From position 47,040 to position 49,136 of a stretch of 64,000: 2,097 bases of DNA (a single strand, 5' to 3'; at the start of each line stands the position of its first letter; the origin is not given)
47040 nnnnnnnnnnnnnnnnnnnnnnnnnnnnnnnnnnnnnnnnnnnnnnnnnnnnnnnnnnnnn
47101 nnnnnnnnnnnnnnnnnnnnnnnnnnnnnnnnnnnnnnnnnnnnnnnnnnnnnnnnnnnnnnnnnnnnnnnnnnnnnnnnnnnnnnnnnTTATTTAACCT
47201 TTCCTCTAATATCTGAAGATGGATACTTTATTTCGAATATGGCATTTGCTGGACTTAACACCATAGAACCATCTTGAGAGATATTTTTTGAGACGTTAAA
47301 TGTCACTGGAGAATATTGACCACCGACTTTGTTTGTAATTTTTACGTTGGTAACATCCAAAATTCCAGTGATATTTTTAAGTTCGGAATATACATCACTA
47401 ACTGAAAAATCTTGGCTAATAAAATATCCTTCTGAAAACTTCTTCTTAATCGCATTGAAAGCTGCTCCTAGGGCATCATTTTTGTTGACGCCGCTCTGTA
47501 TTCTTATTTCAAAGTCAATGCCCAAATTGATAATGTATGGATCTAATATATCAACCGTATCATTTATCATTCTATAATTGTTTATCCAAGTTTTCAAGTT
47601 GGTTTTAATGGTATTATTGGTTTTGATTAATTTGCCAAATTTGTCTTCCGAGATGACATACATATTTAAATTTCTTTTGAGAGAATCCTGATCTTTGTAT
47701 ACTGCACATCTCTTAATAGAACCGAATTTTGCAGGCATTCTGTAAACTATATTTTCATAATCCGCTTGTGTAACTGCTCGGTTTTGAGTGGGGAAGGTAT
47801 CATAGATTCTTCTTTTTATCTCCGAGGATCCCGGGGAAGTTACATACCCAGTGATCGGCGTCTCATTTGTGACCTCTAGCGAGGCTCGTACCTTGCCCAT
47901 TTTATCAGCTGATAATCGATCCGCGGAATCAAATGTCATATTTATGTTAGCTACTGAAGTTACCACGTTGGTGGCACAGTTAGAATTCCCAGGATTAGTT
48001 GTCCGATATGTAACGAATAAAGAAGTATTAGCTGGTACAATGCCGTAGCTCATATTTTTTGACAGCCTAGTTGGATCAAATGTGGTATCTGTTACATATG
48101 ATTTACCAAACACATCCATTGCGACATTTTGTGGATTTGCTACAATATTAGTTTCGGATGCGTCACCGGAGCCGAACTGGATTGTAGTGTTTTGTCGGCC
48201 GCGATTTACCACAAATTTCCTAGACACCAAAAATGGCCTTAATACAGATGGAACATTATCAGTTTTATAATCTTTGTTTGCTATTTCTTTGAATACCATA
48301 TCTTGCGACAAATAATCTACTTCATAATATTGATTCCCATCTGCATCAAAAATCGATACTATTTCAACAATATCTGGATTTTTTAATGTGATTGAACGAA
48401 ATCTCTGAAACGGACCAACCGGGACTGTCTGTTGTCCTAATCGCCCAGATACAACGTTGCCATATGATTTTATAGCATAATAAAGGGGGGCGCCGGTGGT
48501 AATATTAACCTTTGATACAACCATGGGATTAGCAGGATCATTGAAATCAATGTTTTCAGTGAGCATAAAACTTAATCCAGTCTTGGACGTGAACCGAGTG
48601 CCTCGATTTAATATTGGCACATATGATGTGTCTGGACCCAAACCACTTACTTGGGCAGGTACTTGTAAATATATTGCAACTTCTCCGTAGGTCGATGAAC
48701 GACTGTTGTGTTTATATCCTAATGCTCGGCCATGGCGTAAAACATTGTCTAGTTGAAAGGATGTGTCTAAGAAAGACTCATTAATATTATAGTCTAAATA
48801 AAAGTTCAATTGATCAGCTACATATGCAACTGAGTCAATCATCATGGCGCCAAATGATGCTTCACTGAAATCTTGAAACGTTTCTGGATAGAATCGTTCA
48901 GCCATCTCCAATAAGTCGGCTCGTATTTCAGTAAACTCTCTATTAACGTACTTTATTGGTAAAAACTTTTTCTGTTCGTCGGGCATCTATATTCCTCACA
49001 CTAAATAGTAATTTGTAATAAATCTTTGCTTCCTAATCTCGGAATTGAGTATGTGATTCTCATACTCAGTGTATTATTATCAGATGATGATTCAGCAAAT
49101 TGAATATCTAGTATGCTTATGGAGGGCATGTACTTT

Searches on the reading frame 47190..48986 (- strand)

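Call 75: search_protein_families(library=phrogs, proteins=[window:47190-48986:-], max_evalue=0.001)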
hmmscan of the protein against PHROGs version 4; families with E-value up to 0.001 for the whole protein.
window:47190-48986:- (598 aa): 3 families
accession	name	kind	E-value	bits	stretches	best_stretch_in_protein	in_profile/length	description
phrog_6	-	tail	5.4e-19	69.2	1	14-559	68-386/548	baseplate wedge subunit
phrog_219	-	tail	1.7e-18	67.5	2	17-171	10-161/598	baseplate wedge subunit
phrog_10646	-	tail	8.9e-11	41.4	1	8-94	23-109/1142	baseplate wedge subunit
